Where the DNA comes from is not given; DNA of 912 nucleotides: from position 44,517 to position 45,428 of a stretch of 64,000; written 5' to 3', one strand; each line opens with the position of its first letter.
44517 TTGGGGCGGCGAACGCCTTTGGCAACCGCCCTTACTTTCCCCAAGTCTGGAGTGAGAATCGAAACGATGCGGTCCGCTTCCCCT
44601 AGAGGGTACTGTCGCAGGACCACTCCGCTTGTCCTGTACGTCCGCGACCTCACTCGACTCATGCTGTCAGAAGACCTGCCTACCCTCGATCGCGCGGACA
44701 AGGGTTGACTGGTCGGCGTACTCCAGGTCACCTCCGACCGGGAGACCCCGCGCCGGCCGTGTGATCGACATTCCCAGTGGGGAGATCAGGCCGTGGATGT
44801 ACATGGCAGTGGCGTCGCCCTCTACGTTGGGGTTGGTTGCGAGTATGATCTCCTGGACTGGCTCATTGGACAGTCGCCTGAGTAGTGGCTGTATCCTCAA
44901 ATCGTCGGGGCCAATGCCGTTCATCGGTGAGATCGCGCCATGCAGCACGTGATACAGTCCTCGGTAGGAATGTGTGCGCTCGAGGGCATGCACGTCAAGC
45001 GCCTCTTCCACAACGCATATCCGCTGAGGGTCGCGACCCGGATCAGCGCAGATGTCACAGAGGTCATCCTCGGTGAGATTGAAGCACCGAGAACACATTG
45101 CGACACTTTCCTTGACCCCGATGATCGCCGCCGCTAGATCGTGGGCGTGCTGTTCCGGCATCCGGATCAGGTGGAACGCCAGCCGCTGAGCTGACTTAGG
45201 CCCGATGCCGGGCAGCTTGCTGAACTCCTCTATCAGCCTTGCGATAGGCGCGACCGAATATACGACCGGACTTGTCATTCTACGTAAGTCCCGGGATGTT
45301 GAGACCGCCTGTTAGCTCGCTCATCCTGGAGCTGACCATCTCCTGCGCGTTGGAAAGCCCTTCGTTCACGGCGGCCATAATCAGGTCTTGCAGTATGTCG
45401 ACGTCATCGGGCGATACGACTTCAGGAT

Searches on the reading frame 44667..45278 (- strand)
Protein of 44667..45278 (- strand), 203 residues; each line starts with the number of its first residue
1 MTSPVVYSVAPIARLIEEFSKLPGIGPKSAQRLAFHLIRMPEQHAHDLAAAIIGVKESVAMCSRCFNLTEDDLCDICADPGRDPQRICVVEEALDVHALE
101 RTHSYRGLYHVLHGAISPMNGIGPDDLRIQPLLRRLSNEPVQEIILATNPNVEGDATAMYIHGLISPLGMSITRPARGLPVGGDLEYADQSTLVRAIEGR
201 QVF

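Call 12: find_encoding_contigs(protein=window:44667-45278:-, flank=10000, max_places=10)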
Protein window:44667-45278:- (203 aa): 9 contigs read that carry it; 6 places shown.
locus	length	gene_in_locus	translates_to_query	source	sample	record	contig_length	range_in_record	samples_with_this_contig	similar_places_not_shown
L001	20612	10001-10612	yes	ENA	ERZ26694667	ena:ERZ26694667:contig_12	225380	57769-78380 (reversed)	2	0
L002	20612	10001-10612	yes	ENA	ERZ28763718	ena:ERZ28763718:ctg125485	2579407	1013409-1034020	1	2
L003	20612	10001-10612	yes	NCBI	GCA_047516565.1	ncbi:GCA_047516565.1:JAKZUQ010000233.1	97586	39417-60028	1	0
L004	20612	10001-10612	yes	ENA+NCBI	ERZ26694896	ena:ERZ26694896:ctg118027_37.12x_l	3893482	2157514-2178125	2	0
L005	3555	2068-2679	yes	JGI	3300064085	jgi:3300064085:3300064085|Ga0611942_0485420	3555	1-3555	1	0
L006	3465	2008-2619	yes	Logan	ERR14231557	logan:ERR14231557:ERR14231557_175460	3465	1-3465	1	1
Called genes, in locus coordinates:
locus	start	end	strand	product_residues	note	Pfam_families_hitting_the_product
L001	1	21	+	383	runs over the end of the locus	PF13439:Glyco_transf_4, PF13579:Glyco_trans_4_4, PF20706:GT4-conflict, PF00534:Glycos_transf_1, PF13692:Glyco_trans_1_4, PF13524:Glyco_trans_1_2 (weak)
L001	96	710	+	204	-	PF01066:CDP-OH_P_transf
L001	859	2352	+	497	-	PF13485:Peptidase_MA_2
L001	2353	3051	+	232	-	-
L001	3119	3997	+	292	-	-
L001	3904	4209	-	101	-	PF01609:DDE_Tnp_1 (faint), PF13586:DDE_Tnp_1_2 (weak)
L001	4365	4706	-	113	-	PF13340:DUF4096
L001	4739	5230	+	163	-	-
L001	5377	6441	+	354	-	PF01145:Band_7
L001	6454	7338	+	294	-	PF01145:Band_7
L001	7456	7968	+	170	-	PF02130:YbeY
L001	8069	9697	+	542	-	PF05496:RuvB_N (faint), PF13177:DNA_pol3_delta2, PF00004:AAA, PF22608:DNAX_ATPase_lid, PF12169:DNA_pol3_gamma3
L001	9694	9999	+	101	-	PF02575:YbaB_DNA_bd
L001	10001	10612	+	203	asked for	PF21176:RecR_HhH, PF02132:RecR_ZnF, PF01751:Toprim, PF13662:Toprim_4, PF21175:RecR_C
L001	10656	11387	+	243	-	PF11967:RecO_N, PF02565:RecO_C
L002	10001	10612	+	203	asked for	PF21176:RecR_HhH, PF02132:RecR_ZnF, PF01751:Toprim, PF13662:Toprim_4, PF21175:RecR_C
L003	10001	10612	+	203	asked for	PF21176:RecR_HhH, PF02132:RecR_ZnF, PF01751:Toprim, PF13662:Toprim_4, PF21175:RecR_C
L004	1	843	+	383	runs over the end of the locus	PF13439:Glyco_transf_4, PF13579:Glyco_trans_4_4, PF20706:GT4-conflict, PF00534:Glycos_transf_1, PF13692:Glyco_trans_1_4, PF13524:Glyco_trans_1_2 (weak)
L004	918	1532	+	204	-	PF01066:CDP-OH_P_transf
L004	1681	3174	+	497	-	PF13485:Peptidase_MA_2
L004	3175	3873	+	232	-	-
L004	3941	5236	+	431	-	-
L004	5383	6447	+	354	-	PF01145:Band_7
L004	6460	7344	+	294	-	PF01145:Band_7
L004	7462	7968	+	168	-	PF02130:YbeY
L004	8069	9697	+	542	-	PF05496:RuvB_N (faint), PF13177:DNA_pol3_delta2, PF00004:AAA, PF22608:DNAX_ATPase_lid, PF12169:DNA_pol3_gamma3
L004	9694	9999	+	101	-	PF02575:YbaB_DNA_bd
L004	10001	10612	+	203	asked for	PF21176:RecR_HhH, PF02132:RecR_ZnF, PF01751:Toprim, PF13662:Toprim_4, PF21175:RecR_C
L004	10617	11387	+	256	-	PF11967:RecO_N, PF02565:RecO_C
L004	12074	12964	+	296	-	PF12760:Zn_ribbon_IS1595, PF12762:DDE_Tnp_IS1595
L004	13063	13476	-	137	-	-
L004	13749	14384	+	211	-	PF01391:Collagen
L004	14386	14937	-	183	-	-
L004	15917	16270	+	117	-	PF00547:Urease_gamma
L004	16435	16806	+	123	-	PF00699:Urease_beta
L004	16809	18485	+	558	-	PF00449:Urease_alpha, PF01979:Amidohydro_1, PF07969:Amidohydro_3 (weak)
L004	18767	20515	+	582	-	PF03235:GmrSD_N, PF07510:GmrSD_C (faint)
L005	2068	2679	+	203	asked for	PF21176:RecR_HhH, PF02132:RecR_ZnF, PF01751:Toprim, PF13662:Toprim_4, PF21175:RecR_C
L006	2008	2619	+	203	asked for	PF21176:RecR_HhH, PF02132:RecR_ZnF, PF01751:Toprim, PF13662:Toprim_4, PF21175:RecR_C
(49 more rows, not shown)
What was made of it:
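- Tried and rejected: RecR worked instead (call 12).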

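Call 93: search_protein_families(library=pfam, proteins=[L004:13063-13476:-, L004:13749-14384:+, L004:14386-14937:-], max_evalue=0.01)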
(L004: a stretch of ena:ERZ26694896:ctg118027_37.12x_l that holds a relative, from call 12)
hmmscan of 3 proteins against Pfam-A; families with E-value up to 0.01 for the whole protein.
L004:13063-13476:- (137 aa): 0 families

L004:13749-14384:+ (211 aa): 1 family
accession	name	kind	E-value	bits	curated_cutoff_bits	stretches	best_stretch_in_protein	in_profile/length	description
PF01391.23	Collagen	-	5.4e-13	48.9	27.2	2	38-89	6-57/60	Collagen triple helix repeat (20 copies)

L004:14386-14937:- (183 aa): 0 families
